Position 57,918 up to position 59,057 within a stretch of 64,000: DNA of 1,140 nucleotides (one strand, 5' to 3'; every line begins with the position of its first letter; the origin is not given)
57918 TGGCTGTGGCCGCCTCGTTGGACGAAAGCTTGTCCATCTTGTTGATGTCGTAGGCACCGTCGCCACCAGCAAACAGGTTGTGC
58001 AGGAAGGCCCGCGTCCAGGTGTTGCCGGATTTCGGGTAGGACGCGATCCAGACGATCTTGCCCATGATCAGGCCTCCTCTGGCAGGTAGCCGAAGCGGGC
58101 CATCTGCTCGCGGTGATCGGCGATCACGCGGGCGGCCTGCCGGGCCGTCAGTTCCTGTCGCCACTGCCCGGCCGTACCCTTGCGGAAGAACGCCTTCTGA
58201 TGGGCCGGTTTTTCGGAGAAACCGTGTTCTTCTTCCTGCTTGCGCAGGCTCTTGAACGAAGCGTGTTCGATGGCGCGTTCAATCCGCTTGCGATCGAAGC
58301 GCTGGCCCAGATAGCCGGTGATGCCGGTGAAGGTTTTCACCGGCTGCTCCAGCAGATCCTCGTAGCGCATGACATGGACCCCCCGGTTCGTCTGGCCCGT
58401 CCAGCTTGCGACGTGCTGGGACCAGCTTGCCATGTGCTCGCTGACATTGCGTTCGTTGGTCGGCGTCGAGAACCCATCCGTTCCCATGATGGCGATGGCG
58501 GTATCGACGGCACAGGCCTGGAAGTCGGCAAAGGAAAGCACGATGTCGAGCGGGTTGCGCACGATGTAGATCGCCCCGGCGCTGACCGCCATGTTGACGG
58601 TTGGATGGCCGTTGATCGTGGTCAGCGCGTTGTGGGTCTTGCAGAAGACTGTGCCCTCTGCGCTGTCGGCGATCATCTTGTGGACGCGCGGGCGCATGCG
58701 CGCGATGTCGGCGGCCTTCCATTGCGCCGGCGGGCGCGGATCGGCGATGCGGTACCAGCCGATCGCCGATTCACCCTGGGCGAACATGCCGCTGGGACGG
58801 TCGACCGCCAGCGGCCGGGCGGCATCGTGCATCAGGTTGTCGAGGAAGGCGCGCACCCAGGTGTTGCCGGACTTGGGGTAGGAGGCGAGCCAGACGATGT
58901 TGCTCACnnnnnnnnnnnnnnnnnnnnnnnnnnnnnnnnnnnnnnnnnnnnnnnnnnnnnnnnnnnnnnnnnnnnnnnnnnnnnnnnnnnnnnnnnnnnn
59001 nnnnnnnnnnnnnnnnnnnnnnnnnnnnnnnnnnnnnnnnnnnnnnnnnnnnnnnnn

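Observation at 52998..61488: Head-to-tail array of ten diverged sulfotransferase paralogs in one operon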

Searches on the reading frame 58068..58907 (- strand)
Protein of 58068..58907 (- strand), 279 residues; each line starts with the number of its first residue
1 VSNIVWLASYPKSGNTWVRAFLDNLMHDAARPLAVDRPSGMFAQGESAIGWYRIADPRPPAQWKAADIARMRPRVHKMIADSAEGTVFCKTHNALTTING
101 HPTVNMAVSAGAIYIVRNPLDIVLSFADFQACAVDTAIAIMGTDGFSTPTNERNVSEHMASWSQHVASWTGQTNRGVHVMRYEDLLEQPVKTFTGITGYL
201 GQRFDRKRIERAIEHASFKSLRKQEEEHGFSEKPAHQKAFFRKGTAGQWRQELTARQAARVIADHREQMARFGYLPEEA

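Call 3: search_protein_families(library=pfam, proteins=[window:58068-58907:-], max_evalue=0.01)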
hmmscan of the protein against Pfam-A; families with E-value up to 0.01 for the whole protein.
window:58068-58907:- (279 aa): 2 families
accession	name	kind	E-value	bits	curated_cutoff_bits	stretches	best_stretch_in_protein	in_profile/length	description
PF00685.33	Sulfotransfer_1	-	7.4e-30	104.6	22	1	5-273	4-255/255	Sulfotransferase domain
PF13469.12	Sulfotransfer_3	-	6.8e-06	26.9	27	1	11-205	8-215/216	Sulfotransferase family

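Call 4: search_protein_families(library=ncbifam, proteins=[window:58068-58907:-], max_evalue=0.01)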
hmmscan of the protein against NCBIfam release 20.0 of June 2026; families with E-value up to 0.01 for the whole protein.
window:58068-58907:- (279 aa): 0 families

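Call 18: find_homologous_proteins(query=window:58068-58907:-, max_evalue=1e-20)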
Query window:58068-58907:- (279 aa): 7283 proteins with E <= 1e-20 among 8000 candidates; the best 120 are listed.
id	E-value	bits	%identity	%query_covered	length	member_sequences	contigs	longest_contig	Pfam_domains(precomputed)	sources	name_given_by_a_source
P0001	1.6e-169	580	90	100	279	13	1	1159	PF13469.13,PF00685.34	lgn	-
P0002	7.9e-166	568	87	100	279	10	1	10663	PF13469.13,PF00685.34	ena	-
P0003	1.6e-165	567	87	100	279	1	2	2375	PF13469.13,PF00685.34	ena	-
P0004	9.7e-164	561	87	100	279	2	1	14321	PF13469.13,PF00685.34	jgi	-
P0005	1.3e-160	551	85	100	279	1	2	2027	PF13469.13,PF00685.34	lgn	-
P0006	1.6e-136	472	100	75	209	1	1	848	PF00685.34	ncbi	-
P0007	2.4e-128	445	68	100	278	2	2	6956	PF13469.13,PF00685.34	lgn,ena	-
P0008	3.8e-122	425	63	99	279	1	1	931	PF13469.13,PF00685.34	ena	-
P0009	5.9e-117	408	62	99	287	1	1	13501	PF13469.13,PF00685.34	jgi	jgi:hypothetical protein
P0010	9.3e-116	404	60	99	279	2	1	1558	PF13469.13,PF00685.34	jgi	jgi:hypothetical protein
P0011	1.5e-115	403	61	99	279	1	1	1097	PF13469.13,PF00685.34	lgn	-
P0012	1.3e-114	400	61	99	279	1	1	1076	PF13469.13,PF00685.34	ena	-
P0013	3.7e-114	399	61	99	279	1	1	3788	PF13469.13,PF00685.34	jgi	-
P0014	2.3e-113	396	61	99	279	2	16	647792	PF13469.13,PF00685.34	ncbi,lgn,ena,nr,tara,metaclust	ncbi:MAG: sulfotransferase [Rhodospirillaceae bacterium]|nr:sulfotransferase [Rhodospirillaceae bact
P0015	8.8e-113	394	60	99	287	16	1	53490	PF13469.13,PF00685.34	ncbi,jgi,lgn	jgi:hypothetical protein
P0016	1.3e-111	390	60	99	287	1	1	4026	PF00685.34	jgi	-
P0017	2.9e-111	389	61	99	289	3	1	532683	PF00685.34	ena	-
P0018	1.3e-109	384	58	99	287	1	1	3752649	PF13469.13,PF00685.34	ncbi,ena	-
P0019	1.3e-107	377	58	99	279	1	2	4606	PF13469.13,PF00685.34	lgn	-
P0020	2.2e-107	376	58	98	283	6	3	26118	PF13469.13,PF00685.34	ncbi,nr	ncbi:MAG: sulfotransferase domain-containing protein [Alphaproteobacteria bacterium]|nr:sulfotransfe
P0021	2.2e-107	376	61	99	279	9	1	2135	PF13469.13,PF00685.34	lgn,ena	-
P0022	1.3e-106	374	61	99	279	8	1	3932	PF13469.13,PF00685.34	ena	-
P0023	3.7e-106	372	58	99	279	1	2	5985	PF13469.13,PF00685.34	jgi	-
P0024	7.2e-106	371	58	99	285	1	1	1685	PF13469.13,PF00685.34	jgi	jgi:hypothetical protein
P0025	7.3e-106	371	57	100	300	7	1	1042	PF13469.13,PF00685.34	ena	-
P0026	3.5e-105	369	57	99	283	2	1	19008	PF13469.13,PF00685.34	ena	-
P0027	7.9e-105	368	58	99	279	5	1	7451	PF13469.13,PF00685.34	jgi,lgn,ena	-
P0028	3.8e-104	366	58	99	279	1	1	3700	PF13469.13,PF00685.34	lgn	-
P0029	5.5e-104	365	57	99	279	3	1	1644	PF13469.13,PF00685.34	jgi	jgi:hypothetical protein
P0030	2.5e-103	363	88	55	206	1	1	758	PF00685.34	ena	-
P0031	3.2e-103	363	57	99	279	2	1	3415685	PF13469.13,PF00685.34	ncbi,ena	-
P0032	1.5e-102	361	57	99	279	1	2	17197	PF13469.13,PF00685.34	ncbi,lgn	-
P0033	5.5e-102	359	58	99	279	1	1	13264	PF13469.13,PF00685.34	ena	-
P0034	5.4e-101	356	56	99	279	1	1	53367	PF13469.13,PF00685.34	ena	-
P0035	8.6e-101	355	56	99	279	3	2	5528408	PF13469.13,PF00685.34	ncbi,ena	-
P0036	1.3e-100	354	55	99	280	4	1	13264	PF13469.13,PF00685.34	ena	-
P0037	2.8e-100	353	54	99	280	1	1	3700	PF13469.13,PF00685.34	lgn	-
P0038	4.9e-100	352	56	95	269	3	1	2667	PF13469.13,PF00685.34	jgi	jgi:hypothetical protein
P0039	1.0e-98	348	55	99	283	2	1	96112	PF13469.13,PF00685.34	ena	-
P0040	1.0e-97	345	55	99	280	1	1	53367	PF13469.13,PF00685.34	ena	-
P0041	1.3e-97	344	54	99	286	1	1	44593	PF13469.13,PF00685.34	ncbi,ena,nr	ncbi:MAG: sulfotransferase domain-containing protein [bacterium]|nr:sulfotransferase domain-containi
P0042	5.4e-97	342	54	100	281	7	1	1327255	PF00685.34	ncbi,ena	-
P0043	7.2e-97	342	54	99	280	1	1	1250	PF13469.13,PF00685.34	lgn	-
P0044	1.1e-96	341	55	100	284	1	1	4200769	PF00685.34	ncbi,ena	-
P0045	1.1e-96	341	54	99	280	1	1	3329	PF00685.34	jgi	-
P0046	1.3e-96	341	55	100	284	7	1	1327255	PF00685.34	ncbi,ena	-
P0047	1.4e-96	341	56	100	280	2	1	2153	PF13469.13,PF00685.34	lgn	-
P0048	1.6e-96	341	54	99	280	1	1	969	PF13469.13,PF00685.34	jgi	jgi:hypothetical protein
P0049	3.2e-96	340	56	99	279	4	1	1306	PF00685.34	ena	-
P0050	3.6e-96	340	54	100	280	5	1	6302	PF13469.13,PF00685.34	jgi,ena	jgi:hypothetical protein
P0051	4.4e-96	339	52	99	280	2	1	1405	PF00685.34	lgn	-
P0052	1.1e-95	338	51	99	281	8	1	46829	PF13469.13,PF00685.34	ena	-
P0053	2.3e-95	337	52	100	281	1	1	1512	PF13469.13,PF00685.34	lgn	-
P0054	5.6e-95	336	52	100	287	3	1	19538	PF13469.13,PF00685.34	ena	-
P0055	7.7e-95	335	54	100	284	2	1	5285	PF00685.34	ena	-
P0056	8.8e-95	335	54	99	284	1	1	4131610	PF00685.34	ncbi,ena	-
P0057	9.1e-95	335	54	99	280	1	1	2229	PF13469.13,PF00685.34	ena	-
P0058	1.5e-94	334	52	99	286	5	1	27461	PF13469.13,PF00685.34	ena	-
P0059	1.8e-94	334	54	99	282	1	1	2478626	PF00685.34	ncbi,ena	-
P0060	2.0e-94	334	53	99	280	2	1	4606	PF00685.34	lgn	-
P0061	4.2e-94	333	55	100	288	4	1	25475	PF00685.34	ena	-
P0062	4.4e-94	333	53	99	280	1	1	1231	PF13469.13,PF00685.34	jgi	jgi:Sulfotransferase domain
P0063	5.2e-94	333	52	99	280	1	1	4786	PF13469.13,PF00685.34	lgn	-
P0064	6.1e-94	332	54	99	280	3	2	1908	PF13469.13,PF00685.34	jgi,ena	jgi:hypothetical protein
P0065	7.8e-94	332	53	99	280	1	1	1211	PF13469.13,PF00685.34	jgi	jgi:hypothetical protein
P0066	1.1e-93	332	54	100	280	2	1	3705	PF13469.13,PF00685.34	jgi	-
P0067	1.3e-93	331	54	100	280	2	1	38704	PF13469.13,PF00685.34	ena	-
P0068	1.4e-93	331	52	99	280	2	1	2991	PF13469.13,PF00685.34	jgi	jgi:hypothetical protein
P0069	1.4e-93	331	53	99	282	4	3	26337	PF13469.13,PF00685.34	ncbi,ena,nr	ncbi:MAG: sulfotransferase domain-containing protein [Proteobacteria bacterium]|nr:sulfotransferase 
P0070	1.6e-93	331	52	99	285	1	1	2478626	PF00685.34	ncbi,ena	-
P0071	1.8e-93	331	53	99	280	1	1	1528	PF13469.13,PF00685.34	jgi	-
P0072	2.8e-93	330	52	99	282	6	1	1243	PF13469.13,PF00685.34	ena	-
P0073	3.3e-93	330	52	99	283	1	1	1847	PF13469.13,PF00685.34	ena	-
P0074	3.3e-93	330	52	99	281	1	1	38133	PF00685.34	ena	-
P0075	4.1e-93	330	51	99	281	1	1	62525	PF13469.13,PF00685.34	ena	-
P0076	4.9e-93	329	52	100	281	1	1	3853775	PF13469.13,PF00685.34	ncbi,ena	-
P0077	5.4e-93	329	52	99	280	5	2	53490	PF13469.13,PF00685.34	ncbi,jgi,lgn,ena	jgi:hypothetical protein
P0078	6.4e-93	329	53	100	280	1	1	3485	PF13469.13,PF00685.34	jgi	jgi:hypothetical protein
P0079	7.1e-93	329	53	99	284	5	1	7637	PF13469.13,PF00685.34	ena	-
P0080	9.9e-93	328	53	99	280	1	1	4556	PF13469.13,PF00685.34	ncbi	-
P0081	1.1e-92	328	52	99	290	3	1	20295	PF13469.13,PF00685.34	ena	-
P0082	1.3e-92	328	50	100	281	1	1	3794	PF13469.13,PF00685.34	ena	-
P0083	1.8e-92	328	53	100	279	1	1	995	PF13469.13,PF00685.34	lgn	-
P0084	3.0e-92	327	53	99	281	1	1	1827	PF00685.34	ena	-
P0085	3.3e-92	327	52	100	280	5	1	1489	PF13469.13,PF00685.34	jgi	-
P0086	3.5e-92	327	51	100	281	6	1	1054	PF13469.13,PF00685.34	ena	-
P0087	4.3e-92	326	54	99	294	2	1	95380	PF13469.13,PF00685.34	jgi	-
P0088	4.4e-92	326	52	99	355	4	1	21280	PF00685.34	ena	-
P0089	4.6e-92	326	51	100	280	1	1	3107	PF13469.13,PF00685.34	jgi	jgi:Sulfotransferase domain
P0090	4.7e-92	326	53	100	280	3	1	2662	PF13469.13,PF00685.34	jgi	-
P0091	4.8e-92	326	54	99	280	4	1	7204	PF13469.13,PF00685.34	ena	-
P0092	5.6e-92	326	51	100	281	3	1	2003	PF13469.13,PF00685.34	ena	-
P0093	6.2e-92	326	53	100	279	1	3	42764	PF13469.13,PF00685.34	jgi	jgi:hypothetical protein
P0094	6.4e-92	326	52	99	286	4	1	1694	PF13469.13,PF00685.34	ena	-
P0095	9.2e-92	325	51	99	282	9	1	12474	PF13469.13,PF00685.34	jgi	jgi:hypothetical protein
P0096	9.6e-92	325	52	100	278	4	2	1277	PF13469.13,PF00685.34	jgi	jgi:hypothetical protein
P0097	1.7e-91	324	51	99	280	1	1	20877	PF00685.34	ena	-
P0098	1.8e-91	324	52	99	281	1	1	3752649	PF13469.13,PF00685.34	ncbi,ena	-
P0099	1.8e-91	324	52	99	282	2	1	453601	PF13469.13,PF00685.34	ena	-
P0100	2.0e-91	324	52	99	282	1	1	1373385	PF13469.13,PF00685.34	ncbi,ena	-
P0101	2.2e-91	324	53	99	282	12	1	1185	PF00685.34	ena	-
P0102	2.3e-91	324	52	100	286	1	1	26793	PF13469.13,PF00685.34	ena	-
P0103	2.9e-91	324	54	100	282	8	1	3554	PF00685.34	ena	-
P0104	4.5e-91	323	54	100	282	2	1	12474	PF13469.13,PF00685.34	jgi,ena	jgi:hypothetical protein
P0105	4.6e-91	323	51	99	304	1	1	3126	PF13469.13,PF00685.34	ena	-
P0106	4.9e-91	323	51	99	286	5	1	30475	PF13469.13,PF00685.34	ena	-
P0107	6.6e-91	322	54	100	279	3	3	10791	PF13469.13,PF00685.34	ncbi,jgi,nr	ncbi:MAG: sulfotransferase domain-containing protein [Alphaproteobacteria bacterium]|nr:sulfotransfe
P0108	8.0e-91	322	53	99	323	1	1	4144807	PF00685.34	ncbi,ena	-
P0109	1.1e-90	322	53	99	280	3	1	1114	PF13469.13,PF00685.34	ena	-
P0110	1.2e-90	322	54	99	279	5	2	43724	PF13469.13,PF00685.34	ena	-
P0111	1.8e-90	321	51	100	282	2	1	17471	PF00685.34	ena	-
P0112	2.0e-90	321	53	100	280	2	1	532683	PF00685.34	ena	-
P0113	2.2e-90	321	52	99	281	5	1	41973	PF00685.34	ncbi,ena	-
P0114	2.6e-90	320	53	99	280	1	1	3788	PF13469.13,PF00685.34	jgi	-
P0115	3.1e-90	320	53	99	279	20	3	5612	PF13469.13,PF00685.34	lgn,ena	-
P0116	3.1e-90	320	54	99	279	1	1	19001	PF13469.13,PF00685.34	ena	-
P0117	3.4e-90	320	52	99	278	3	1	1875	PF00685.34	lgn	-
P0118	4.6e-90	320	54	99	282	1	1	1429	PF13469.13,PF00685.34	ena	-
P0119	5.9e-90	319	54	99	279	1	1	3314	PF13469.13,PF00685.34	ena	-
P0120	7.7e-90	319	51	99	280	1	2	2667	PF13469.13,PF00685.34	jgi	jgi:hypothetical protein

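Call 19: find_encoding_contigs(protein=P0014, flank=10000, max_places=2)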
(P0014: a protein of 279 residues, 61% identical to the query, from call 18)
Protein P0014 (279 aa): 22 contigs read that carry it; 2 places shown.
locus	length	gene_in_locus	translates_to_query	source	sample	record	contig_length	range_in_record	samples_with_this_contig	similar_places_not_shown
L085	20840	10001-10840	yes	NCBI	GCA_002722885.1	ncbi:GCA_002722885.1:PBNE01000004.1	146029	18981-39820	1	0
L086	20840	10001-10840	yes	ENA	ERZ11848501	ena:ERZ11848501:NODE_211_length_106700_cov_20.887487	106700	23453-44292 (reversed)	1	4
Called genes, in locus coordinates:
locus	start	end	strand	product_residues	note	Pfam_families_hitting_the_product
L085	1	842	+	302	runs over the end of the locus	PF02195:ParB_N, PF17762:HTH_ParB, PF23552:ParB_C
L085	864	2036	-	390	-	PF21694:DNA_pol3_delta_C (weak)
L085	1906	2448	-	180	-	PF04390:LptE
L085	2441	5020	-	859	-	PF00133:tRNA-synt_1, PF09334:tRNA-synt_1g, PF13603:tRNA-synt_1_2, PF00133:tRNA-synt_1, PF09334:tRNA-synt_1g (weak), PF08264:Anticodon_1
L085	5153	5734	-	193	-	PF12100:DUF3576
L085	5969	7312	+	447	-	PF13609:Porin_4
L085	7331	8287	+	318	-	PF00685:Sulfotransfer_1, PF13469:Sulfotransfer_3 (faint)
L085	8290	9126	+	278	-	PF00685:Sulfotransfer_1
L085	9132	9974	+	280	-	PF00685:Sulfotransfer_1, PF13469:Sulfotransfer_3 (weak)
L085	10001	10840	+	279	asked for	PF00685:Sulfotransfer_1, PF13469:Sulfotransfer_3 (faint)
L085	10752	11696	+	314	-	PF00685:Sulfotransfer_1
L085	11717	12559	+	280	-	PF00685:Sulfotransfer_1, PF13469:Sulfotransfer_3 (weak)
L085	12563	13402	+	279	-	PF00685:Sulfotransfer_1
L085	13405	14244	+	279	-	PF00685:Sulfotransfer_1, PF13469:Sulfotransfer_3 (weak)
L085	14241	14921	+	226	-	PF01168:Ala_racemase_N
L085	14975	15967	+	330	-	PF00579:tRNA-synt_1b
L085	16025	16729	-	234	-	PF02390:Methyltransf_4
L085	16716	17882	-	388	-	PF00438:S-AdoMet_synt_N, PF02772:S-AdoMet_synt_M, PF02773:S-AdoMet_synt_C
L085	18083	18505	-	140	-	PF13560:HTH_31 (weak), PF01381:HTH_3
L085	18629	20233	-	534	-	PF20154:LNT_N, PF00795:CN_hydrolase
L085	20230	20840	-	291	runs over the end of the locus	PF00571:CBS, PF03471:CorC_HlyC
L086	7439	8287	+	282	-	PF00685:Sulfotransfer_1, PF13469:Sulfotransfer_3 (faint)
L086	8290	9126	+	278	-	PF00685:Sulfotransfer_1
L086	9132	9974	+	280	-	PF00685:Sulfotransfer_1, PF13469:Sulfotransfer_3 (faint)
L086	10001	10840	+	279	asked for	PF00685:Sulfotransfer_1, PF13469:Sulfotransfer_3 (faint)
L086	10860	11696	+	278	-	PF00685:Sulfotransfer_1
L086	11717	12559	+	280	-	PF00685:Sulfotransfer_1, PF13469:Sulfotransfer_3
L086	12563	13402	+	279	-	PF00685:Sulfotransfer_1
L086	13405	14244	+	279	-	PF00685:Sulfotransfer_1, PF13469:Sulfotransfer_3 (weak)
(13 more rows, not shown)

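Call 20: find_encoding_contigs(protein=P0018, flank=10000, max_places=2)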
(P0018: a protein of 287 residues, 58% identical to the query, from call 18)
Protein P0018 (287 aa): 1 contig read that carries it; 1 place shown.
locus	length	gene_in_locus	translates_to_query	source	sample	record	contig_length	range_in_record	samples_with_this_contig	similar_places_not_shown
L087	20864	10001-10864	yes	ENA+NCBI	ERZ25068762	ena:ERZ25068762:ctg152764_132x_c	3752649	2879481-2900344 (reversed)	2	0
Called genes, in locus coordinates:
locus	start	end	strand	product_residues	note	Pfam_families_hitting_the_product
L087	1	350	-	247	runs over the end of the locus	PF05050:Methyltransf_21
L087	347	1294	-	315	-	PF00685:Sulfotransfer_1 (weak), PF13469:Sulfotransfer_3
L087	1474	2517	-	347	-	PF01075:Glyco_transf_9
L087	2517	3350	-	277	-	PF00685:Sulfotransfer_1 (weak), PF13469:Sulfotransfer_3 (faint)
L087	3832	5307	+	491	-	PF01943:Polysacc_synt, PF13440:Polysacc_synt_3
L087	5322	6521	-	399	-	PF13439:Glyco_transf_4, PF13579:Glyco_trans_4_4, PF00534:Glycos_transf_1 (weak)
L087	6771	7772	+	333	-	PF05050:Methyltransf_21 (weak)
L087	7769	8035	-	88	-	PF13340:DUF4096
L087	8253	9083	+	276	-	PF00685:Sulfotransfer_1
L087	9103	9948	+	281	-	PF00685:Sulfotransfer_1, PF13469:Sulfotransfer_3 (faint)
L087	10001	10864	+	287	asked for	PF00685:Sulfotransfer_1, PF13469:Sulfotransfer_3 (faint)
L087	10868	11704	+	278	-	PF00685:Sulfotransfer_1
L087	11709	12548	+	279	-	PF00685:Sulfotransfer_1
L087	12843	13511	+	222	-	PF01168:Ala_racemase_N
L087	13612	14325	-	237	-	PF12686:DUF3800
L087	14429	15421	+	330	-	PF00579:tRNA-synt_1b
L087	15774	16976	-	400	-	PF00557:Peptidase_M24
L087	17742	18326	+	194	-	-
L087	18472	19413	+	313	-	PF13795:HupE_UreJ_2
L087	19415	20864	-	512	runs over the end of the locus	PF13646:HEAT_2, PF03130:HEAT_PBS (faint), PF00514:Arm (faint), PF02985:HEAT (faint), PF13513:HEAT_EZ (faint), PF13646:HEAT_2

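Call 21: find_encoding_contigs(protein=P0015, flank=10000, max_places=2)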
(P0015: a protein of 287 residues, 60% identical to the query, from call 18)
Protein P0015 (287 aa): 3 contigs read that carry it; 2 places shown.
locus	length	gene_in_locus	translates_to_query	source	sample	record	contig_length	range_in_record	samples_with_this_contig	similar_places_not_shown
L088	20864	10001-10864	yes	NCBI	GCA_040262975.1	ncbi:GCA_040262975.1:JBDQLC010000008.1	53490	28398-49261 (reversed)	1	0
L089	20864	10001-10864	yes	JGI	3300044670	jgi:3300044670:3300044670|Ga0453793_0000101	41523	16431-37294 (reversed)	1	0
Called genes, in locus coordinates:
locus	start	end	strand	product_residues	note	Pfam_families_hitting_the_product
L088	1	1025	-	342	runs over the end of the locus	-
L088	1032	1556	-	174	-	PF04390:LptE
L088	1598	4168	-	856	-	PF00133:tRNA-synt_1, PF09334:tRNA-synt_1g, PF13603:tRNA-synt_1_2, PF00133:tRNA-synt_1, PF08264:Anticodon_1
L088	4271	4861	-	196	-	PF12100:DUF3576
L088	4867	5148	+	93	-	-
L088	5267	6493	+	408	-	PF13609:Porin_4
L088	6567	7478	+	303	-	PF00685:Sulfotransfer_1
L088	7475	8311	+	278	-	PF00685:Sulfotransfer_1, PF13469:Sulfotransfer_3 (weak)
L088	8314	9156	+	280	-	PF00685:Sulfotransfer_1, PF13469:Sulfotransfer_3 (faint)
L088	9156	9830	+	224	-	PF00685:Sulfotransfer_1, PF13469:Sulfotransfer_3 (weak)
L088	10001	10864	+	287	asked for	PF00685:Sulfotransfer_1, PF13469:Sulfotransfer_3 (faint)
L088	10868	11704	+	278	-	PF00685:Sulfotransfer_1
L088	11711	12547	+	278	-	PF00685:Sulfotransfer_1, PF13469:Sulfotransfer_3 (faint)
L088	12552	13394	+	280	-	PF00685:Sulfotransfer_1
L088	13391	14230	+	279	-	PF00685:Sulfotransfer_1, PF13469:Sulfotransfer_3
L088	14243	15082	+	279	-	PF00685:Sulfotransfer_1, PF13469:Sulfotransfer_3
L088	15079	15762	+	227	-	PF01168:Ala_racemase_N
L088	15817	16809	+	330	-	PF00579:tRNA-synt_1b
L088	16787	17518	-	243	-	PF02390:Methyltransf_4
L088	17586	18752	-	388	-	PF00438:S-AdoMet_synt_N, PF02772:S-AdoMet_synt_M, PF02773:S-AdoMet_synt_C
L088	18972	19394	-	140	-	PF13560:HTH_31 (weak), PF01381:HTH_3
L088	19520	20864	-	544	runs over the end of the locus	PF20154:LNT_N, PF00795:CN_hydrolase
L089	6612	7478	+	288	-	PF00685:Sulfotransfer_1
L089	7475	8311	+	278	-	PF00685:Sulfotransfer_1, PF13469:Sulfotransfer_3 (weak)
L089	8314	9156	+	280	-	PF00685:Sulfotransfer_1, PF13469:Sulfotransfer_3 (faint)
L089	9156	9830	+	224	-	PF00685:Sulfotransfer_1, PF13469:Sulfotransfer_3 (weak)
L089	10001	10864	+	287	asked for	PF00685:Sulfotransfer_1, PF13469:Sulfotransfer_3 (faint)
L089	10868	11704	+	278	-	PF00685:Sulfotransfer_1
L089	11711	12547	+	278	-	PF00685:Sulfotransfer_1, PF13469:Sulfotransfer_3 (faint)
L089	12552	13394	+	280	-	PF00685:Sulfotransfer_1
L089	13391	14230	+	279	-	PF00685:Sulfotransfer_1, PF13469:Sulfotransfer_3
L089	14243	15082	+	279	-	PF00685:Sulfotransfer_1, PF13469:Sulfotransfer_3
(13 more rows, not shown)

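Call 37: predict_structure(alignment_id=A2)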
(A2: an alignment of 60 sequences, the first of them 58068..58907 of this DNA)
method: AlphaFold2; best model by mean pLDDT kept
length: 279 residues; sequences in the alignment: 60
mean_pLDDT: 92.9   pTM: 0.90
mean pLDDT of the five models: 92.9, 92.9, 91.6, 91.6, 91.4
residues with pLDDT >= 90: 240; 70-90: 35; 50-70: 4; < 50: 0
segments of 3 or more residues with pLDDT < 50: none
pLDDT, mean of each block of 10 residues (from residue 1): 90 93 93 83 86 95 94 96 91 93 94 97 95 98 94 92 96 80 96 95 95 96 93 90 92 97 98 90
secondary structure, 60 per line:
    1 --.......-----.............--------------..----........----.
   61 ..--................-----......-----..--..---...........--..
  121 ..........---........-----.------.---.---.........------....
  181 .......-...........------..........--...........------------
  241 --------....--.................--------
elements in order: E3-9 H15-27 H49-55 H65-80 E86-91 E109-116 H119-130 H134-141 H162-170 E177-181 H182-187 H189-199 H206-215 H218-228 H249-252 H255-271
